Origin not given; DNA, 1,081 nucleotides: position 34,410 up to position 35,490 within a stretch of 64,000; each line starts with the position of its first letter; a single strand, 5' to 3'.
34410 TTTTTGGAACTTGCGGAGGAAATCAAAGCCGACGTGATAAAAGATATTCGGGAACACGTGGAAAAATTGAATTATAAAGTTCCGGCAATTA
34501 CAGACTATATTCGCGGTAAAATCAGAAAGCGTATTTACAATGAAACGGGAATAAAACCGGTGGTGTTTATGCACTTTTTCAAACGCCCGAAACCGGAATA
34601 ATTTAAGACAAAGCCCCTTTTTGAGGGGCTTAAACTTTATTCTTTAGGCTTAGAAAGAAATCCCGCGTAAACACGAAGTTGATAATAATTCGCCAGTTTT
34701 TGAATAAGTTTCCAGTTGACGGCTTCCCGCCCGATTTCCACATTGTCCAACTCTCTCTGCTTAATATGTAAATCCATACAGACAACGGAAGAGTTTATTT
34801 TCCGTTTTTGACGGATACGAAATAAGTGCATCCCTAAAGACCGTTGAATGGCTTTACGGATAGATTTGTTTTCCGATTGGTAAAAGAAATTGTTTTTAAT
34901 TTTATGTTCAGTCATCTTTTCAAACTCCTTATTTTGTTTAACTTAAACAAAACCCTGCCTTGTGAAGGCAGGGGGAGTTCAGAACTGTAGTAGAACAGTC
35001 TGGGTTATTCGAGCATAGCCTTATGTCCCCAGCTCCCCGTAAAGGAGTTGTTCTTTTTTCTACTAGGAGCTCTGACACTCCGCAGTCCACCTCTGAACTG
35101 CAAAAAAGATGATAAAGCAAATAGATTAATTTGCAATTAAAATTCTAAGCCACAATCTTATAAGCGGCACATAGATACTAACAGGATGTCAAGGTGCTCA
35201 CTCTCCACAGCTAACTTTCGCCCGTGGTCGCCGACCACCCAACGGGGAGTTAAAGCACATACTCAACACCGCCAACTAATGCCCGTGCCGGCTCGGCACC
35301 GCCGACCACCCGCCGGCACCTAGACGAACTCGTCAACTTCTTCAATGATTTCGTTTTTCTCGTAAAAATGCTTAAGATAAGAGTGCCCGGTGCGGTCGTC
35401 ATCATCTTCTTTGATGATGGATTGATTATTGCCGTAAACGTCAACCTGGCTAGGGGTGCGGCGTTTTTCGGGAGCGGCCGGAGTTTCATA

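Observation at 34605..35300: Duplicated module: small XRE regulator gene with a conserved promoter-leader-attenuator, present twice (here and at 53651-54330)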

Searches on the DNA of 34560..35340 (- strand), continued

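Call 103: search_with_rna_model(model_id=R3, sources=[L006, L007, L013, L015, L046, L062, L066, L067, L069, L072, L073, L074, L079, L083, L084, L094, L095, L099, L100, L107, L116, L124, L125, L127, L128, L162, L150, L037, L064], filters=off, max_evalue=10)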
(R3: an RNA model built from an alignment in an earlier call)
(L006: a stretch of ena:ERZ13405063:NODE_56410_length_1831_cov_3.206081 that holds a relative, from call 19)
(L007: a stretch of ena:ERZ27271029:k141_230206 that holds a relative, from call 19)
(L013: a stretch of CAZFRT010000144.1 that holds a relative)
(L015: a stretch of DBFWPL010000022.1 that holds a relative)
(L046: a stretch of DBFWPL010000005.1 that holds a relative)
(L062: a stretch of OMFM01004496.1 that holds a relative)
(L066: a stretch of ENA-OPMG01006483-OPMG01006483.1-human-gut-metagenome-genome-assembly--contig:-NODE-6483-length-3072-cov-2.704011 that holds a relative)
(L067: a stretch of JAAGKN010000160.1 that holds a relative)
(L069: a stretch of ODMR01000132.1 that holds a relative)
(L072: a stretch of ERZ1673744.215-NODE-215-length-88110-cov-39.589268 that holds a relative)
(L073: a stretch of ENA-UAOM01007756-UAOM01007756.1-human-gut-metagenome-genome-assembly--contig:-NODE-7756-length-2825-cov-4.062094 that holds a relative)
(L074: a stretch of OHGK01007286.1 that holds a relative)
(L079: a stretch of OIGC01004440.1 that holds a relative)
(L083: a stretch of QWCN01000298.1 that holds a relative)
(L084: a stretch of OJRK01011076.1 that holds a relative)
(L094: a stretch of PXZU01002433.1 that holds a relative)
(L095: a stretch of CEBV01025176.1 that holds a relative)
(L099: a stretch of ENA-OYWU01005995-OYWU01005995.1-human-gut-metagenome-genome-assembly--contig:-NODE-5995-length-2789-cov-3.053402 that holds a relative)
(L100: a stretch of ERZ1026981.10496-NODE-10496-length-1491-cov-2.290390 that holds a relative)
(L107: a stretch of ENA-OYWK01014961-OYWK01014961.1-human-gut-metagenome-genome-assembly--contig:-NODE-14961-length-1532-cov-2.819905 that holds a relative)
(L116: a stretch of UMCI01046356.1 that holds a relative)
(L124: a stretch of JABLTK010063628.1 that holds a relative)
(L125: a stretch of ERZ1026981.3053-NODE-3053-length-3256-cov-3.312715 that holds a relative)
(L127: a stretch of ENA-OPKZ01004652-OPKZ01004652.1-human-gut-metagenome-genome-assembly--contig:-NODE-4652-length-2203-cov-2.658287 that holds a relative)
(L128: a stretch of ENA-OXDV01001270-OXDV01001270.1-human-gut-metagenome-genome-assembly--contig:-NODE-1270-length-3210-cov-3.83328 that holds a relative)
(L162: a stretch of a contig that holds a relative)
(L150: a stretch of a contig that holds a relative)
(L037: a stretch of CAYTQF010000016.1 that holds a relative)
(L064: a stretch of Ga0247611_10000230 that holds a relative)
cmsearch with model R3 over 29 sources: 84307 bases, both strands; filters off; matches with E-value up to 10: 76.
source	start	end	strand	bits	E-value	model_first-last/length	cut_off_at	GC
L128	548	706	+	12.5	0.022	1-218/218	no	0.47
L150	5740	5924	+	11.2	0.053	1-218/218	no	0.46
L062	2196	2310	-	10.9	0.063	32-171/218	no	0.48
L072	509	623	-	10.9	0.063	32-171/218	no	0.48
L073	301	415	+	10.9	0.063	32-171/218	no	0.48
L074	1441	1555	-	10.9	0.063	32-171/218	no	0.48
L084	976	1090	+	10.9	0.063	32-171/218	no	0.48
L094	1571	1679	-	10.6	0.08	32-171/218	no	0.5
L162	203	426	+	10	0.12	1-218/218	no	0.34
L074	1634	1732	+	10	0.12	1-218/218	no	0.4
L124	17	175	-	9.7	0.15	1-218/218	no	0.48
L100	468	580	-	9.5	0.16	32-171/218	no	0.48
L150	6740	6849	-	9.4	0.18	1-218/218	no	0.44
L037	634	797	+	9.3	0.19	1-218/218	no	0.43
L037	645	797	-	9.2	0.2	1-218/218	no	0.42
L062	2389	2486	+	9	0.23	1-218/218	no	0.41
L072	960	1057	+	9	0.23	1-218/218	no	0.41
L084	543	640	-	9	0.23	1-218/218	no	0.41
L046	1112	1291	+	8.8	0.26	1-218/218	no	0.39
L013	2614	2709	+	8.7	0.28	49-154/218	no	0.42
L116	44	205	-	8.7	0.29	1-218/218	no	0.52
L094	1050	1182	+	8.5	0.34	1-218/218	no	0.48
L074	2911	2929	+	7.5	0.66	116-134/218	no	0.42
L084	719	833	+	7.2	0.85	32-171/218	no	0.47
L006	171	253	+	7.1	0.86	1-218/218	no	0.6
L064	79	154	-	6.9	0.98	1-218/218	no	0.49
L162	914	1021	-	6.9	0.99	1-218/218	no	0.26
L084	682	863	-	6.6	1.2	1-218/218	no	0.48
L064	120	182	+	6.6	1.2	1-218/218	no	0.41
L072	2495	2533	+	6.4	1.4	101-141/218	no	0.67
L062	1843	1858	+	6.4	1.4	84-99/218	no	0.88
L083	592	702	-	6.3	1.5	32-171/218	no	0.5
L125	2111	2224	-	6.2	1.7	40-163/218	no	0.39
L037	1290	1390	+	6.1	1.7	1-218/218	no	0.35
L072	765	881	-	5.9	2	32-171/218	no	0.42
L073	43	159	+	5.9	2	32-171/218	no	0.42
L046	1004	1122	-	5.8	2.1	1-218/218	no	0.39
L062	1843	1859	-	5.8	2.1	83-99/218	no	0.82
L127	1919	2071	+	5.8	2.1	1-218/218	no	0.47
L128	360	434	+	5.7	2.3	68-141/218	no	0.36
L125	498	639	-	5.3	3.1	44-159/218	no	0.44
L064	533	642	-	5.3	3.1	32-171/218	no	0.42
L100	740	856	-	5.2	3.3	1-218/218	no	0.37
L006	54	69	+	5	3.9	84-99/218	no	0.62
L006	54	69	-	5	3.9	84-99/218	no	0.62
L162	863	939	+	4.8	4.3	1-218/218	no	0.32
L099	1023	1077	-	4.7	4.7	68-141/218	no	0.38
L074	2328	2428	-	4.7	4.7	53-150/218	no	0.45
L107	797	871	-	4.7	4.7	68-141/218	no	0.36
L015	920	1009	+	4.6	4.9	1-218/218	no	0.39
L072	157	170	+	4.6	5.1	85-98/218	no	0.86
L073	754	767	-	4.6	5.1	85-98/218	no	0.86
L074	1089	1102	+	4.6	5.1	85-98/218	no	0.86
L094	1545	1716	+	4.5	5.4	1-218/218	no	0.51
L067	176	292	+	4.5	5.5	32-171/218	no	0.44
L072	156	172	-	4.4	5.7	83-99/218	no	0.76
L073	752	768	+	4.4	5.7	83-99/218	no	0.76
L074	1088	1104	-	4.4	5.7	83-99/218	no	0.76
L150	1761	1843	-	4.4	5.7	1-218/218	no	0.41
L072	737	918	+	4.3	5.9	1-218/218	no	0.43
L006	400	589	+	4.3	6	1-218/218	no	0.44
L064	753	878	+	4.3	6.2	1-218/218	no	0.39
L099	759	878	+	4.2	6.5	1-218/218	no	0.34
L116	1275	1391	+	4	7.3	1-218/218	no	0.43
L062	2144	2216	+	3.9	7.8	1-218/218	no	0.37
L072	457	529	+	3.9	7.8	1-218/218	no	0.37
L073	395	467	-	3.9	7.8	1-218/218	no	0.37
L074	1389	1461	+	3.9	7.8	1-218/218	no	0.37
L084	1070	1142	-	3.9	7.8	1-218/218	no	0.37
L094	1234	1264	+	3.9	7.8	104-138/218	no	0.45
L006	1455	1466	+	3.8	8.4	86-97/218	no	0.75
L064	5764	5786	-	3.8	8.5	7-29/218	no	0.3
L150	1313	1465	-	3.7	9.1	1-218/218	no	0.4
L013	30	97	+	3.7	9.4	1-218/218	no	0.35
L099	1386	1495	-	3.6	9.8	1-218/218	no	0.55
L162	1778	1796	-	3.6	9.8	116-134/218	no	0.32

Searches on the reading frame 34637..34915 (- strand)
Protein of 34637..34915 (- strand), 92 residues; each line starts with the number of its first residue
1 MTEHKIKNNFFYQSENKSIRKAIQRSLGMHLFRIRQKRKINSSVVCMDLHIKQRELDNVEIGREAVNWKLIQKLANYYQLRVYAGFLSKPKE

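Call 9: search_protein_families(library=pfam, proteins=[window:34637-34915:-], max_evalue=1)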
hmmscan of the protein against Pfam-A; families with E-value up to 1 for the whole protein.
window:34637-34915:- (92 aa): 3 families
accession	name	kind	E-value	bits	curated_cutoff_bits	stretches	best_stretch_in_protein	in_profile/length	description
PF15186.11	TEX13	-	0.0053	16.9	27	1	18-73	94-149/150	Testis-expressed sequence 13 protein family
PF03682.18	UPF0158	-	0.018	15.5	21.1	1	39-88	28-79/157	Uncharacterised protein family (UPF0158)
PF13560.12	HTH_31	-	0.029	15.1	27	1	27-80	2-56/64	Helix-turn-helix domain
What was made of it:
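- On XRE / Cro-C1 helix-turn-helix family (Pfam HTH_3, HTH_31 clan): Window proteins alone fall below cutoff: HTH_31 E 0.029, 15.1 bits against a cutoff of 27 (call 9).
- Checked: 'XRE-type HTH' is not met by the window proteins alone: Pfam HTH_31 scores E 0.029, below cutoff (call 9).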

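Call 16: find_homologous_proteins(query=window:34637-34915:-, max_evalue=0.001)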
Query window:34637-34915:- (92 aa): 7 proteins with E <= 0.001 among 7 candidates.
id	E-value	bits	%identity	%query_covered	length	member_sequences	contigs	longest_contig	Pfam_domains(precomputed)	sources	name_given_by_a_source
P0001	4.8e-52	191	96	100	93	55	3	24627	-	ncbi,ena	-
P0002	3.5e-51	188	95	100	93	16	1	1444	-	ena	-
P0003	3.1e-48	179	89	100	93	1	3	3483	-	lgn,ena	-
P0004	2.4e-46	173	87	99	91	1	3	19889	-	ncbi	-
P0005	2.2e-45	170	86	100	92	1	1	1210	-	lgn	-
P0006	5.3e-45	168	89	100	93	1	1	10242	-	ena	-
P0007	1.5e-44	167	85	99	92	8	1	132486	-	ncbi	-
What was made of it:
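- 34637..34915 (-): Copy A gene: 92-aa small XRE-superfamily helix-turn-helix protein. Only 7 protein clusters at >=85% identity among 5.8 billion sequences (call 16).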

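Call 17: find_encoding_contigs(protein=P0007, flank=3000, max_places=6)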
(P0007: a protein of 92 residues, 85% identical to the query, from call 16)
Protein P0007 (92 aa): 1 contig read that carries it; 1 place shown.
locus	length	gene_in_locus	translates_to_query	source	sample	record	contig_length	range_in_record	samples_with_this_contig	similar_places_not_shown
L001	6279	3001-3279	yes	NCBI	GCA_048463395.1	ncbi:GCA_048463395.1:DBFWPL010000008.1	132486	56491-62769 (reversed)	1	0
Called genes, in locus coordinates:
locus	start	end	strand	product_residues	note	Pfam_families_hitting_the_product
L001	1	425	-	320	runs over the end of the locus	PF01699:Na_Ca_ex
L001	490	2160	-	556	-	-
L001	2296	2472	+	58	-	-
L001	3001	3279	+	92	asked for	-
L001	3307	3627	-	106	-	-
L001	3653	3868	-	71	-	-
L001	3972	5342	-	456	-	PF02878:PGM_PMM_I, PF02879:PGM_PMM_II, PF02880:PGM_PMM_III, PF00408:PGM_PMM_IV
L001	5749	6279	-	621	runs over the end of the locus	PF06480:FtsH_ext, PF00004:AAA, PF07728:AAA_5 (weak), PF17862:AAA_lid_3, PF01434:Peptidase_M41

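Call 18: find_encoding_contigs(protein=P0004, flank=3000, max_places=6)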
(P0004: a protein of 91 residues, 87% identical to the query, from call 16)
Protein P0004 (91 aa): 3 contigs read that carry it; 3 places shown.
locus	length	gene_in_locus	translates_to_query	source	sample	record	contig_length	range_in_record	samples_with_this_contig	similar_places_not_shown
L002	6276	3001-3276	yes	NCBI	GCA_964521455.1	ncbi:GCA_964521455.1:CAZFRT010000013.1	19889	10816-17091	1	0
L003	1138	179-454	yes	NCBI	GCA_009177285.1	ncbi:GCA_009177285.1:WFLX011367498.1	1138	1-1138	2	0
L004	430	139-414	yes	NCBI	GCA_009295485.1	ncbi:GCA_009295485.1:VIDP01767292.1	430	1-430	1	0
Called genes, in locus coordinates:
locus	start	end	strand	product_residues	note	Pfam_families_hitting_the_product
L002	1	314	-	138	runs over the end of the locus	PF02050:FliJ (weak)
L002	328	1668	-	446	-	PF00006:ATP-synt_ab, PF18269:T3SS_ATPase_C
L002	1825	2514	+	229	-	PF00072:Response_reg, PF00486:Trans_reg_C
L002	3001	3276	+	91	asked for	-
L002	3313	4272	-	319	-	PF01739:CheR, PF13847:Methyltransf_31 (faint), PF08242:Methyltransf_12 (faint)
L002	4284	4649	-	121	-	PF00072:Response_reg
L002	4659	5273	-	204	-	PF10090:HPTransfase (weak)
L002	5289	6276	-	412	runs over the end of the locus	-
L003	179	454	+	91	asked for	-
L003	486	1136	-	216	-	?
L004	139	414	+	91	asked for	-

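Call 19: find_encoding_contigs(protein=P0001, flank=3000, max_places=6)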
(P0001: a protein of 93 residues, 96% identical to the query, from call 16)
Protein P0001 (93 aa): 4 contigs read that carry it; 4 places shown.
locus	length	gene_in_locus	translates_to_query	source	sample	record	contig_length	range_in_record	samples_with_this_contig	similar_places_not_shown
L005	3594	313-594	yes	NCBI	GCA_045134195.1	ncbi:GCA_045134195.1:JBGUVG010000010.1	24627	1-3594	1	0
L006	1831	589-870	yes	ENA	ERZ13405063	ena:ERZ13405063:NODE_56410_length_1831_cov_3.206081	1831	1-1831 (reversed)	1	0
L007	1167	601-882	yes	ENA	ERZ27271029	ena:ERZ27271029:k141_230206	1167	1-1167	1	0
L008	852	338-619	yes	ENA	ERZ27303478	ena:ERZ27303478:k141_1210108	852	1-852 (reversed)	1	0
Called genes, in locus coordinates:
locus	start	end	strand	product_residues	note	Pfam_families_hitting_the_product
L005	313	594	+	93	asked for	-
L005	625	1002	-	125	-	PF02823:ATP-synt_DE_N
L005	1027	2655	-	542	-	PF02874:ATP-synt_ab_N, PF00006:ATP-synt_ab, PF22919:ATP-synt_VA_C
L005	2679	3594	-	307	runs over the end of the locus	PF00231:ATP-synt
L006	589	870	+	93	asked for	-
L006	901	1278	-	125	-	PF02823:ATP-synt_DE_N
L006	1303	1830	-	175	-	?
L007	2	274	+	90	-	?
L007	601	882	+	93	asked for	-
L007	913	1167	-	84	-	?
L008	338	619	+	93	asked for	-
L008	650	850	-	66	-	?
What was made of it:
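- Contigs often break at the module (call 19). The atpC-linked copy is kept at the same site in several strains (call 19). The atpC-linked arrangement is seen independently in other assemblies (call 19).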

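Call 58: search_protein_families(library=pfam, alignment_id=A5, max_evalue=0.01)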
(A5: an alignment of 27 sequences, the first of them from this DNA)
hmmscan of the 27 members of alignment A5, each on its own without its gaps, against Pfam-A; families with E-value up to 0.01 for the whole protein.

A. member 1, seq(92 aa): 1 family
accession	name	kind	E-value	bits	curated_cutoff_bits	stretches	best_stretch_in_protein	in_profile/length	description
PF15186.11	TEX13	-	0.0053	16.9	27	1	18-73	94-149/150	Testis-expressed sequence 13 protein family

B. families by the number of members that match (of 27 scanned): 8 families
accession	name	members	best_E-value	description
PF13560.12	HTH_31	19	8.6e-08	Helix-turn-helix domain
PF13413.12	HTH_25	11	1.2e-06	Helix-turn-helix domain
PF12844.13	HTH_19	9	3.3e-06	Helix-turn-helix domain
PF01381.28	HTH_3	8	6.5e-07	Helix-turn-helix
PF13443.12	HTH_26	5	8.2e-05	Cro/C1-type HTH DNA-binding domain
PF15186.11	TEX13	2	0.0053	Testis-expressed sequence 13 protein family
PF00165.29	HTH_AraC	1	0.0052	Bacterial regulatory helix-turn-helix proteins, AraC family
PF13744.12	HTH_37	1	0.0094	Helix-turn-helix domain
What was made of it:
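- On XRE / Cro-C1 helix-turn-helix family (Pfam HTH_3, HTH_31 clan): 19 of 27 representatives hit HTH_31 at E <= 0.01 (call 58).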

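Call 59: search_solved_structures(query=A5, max_evalue=0.01)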
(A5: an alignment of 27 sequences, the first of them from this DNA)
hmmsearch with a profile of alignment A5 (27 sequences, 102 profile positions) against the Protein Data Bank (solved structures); distinct sequences matched with E-value up to 0.01: 66 (the best 60 are shown).
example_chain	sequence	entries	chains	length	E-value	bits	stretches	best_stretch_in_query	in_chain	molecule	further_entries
9sf2_A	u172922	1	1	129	1.4e-10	44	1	17-88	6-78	Transcriptional regulator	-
6rnz_A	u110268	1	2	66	1.2e-09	41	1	18-70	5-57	HTH-type transcriptional regulator DdrOC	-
2b5a_A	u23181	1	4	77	4.5e-09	39.2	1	7-65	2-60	C.BclI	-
6rmq_A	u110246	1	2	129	4.9e-09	39.1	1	18-71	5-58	HTH-type transcriptional regulator DdrOC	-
6rnx_A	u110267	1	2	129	5.3e-09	39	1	18-70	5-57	HTH-type transcriptional regulator DdrOC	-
6jq1_A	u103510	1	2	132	1.4e-08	37.6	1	16-68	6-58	Transcriptional regulator, XRE family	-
7t5u_A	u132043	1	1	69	5.4e-08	35.7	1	13-67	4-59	Helix-turn-helix domain-containing protein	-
9k3w_A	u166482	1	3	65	1.8e-07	34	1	21-72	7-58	Transcriptional regulator, PbsX family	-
3f51_A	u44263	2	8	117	3.1e-07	33.3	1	12-71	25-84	Clp gene regulator (ClgR)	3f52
1y9q_A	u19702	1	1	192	7.1e-07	32.1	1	10-64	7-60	transcriptional regulator, HTH_3 family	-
7p4a_A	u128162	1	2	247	9.1e-07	31.8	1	16-80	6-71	Stl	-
7zvi_A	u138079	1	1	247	9.1e-07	31.8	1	16-80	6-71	Orf22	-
2ewt_A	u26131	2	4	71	1.1e-06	31.5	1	11-69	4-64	putative DNA-binding protein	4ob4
1sq8_A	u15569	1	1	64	2.4e-06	30.4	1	16-65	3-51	dh434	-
3op9_A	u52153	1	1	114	6.3e-06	29.1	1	11-97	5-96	Pli0006 protein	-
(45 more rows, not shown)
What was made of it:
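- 34637..34915 (-): The family profile hits solved XRE structures (DdrOC, C.BclI, ClgR, SinR) at E down to 1e-10 (call 59).
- On Type III toxin-antitoxin (ToxIN-like): The protein belongs to the XRE HTH superfamily (calls 58, 59).
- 19 of 27 representatives hit HTH_31 (call 58), and the family profile hits solved XRE structures (call 59).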

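Call 87: search_protein_families(library=ncbifam, proteins=[window:34637-34915:-], max_evalue=0.001)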
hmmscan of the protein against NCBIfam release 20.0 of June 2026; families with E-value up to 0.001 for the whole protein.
window:34637-34915:- (92 aa): 0 families

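Call 109: predict_structure(alignment_id=A8)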
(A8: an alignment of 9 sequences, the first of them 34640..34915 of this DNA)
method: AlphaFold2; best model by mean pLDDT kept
length: 92 residues; sequences in the alignment: 9
mean_pLDDT: 45.8   pTM: 0.32
mean pLDDT of the five models: 45.8, 43.7, 39.6, 37.7, 37.2
residues with pLDDT >= 90: 0; 70-90: 0; 50-70: 38; < 50: 54
segments of 3 or more residues with pLDDT < 50: 1-16, 40-66, 82-92
pLDDT, mean of each block of 10 residues (from residue 1): 28 46 56 57 42 37 48 56 44 38
secondary structure, 60 per line:
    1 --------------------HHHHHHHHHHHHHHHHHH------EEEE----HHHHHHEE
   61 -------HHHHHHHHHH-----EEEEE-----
elements in order: H21-38 E45-48 H53-58 H68-77 E83-87
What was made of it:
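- On XRE / Cro-C1 helix-turn-helix family (Pfam HTH_3, HTH_31 clan): The AF2 model of the window protein was too poor to use (pLDDT 45.8, call 109).
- Tried and rejected: AlphaFold2 of the window protein with its 9 close homologs: pLDDT 45.8, unusable, so no fold search was run (call 109).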
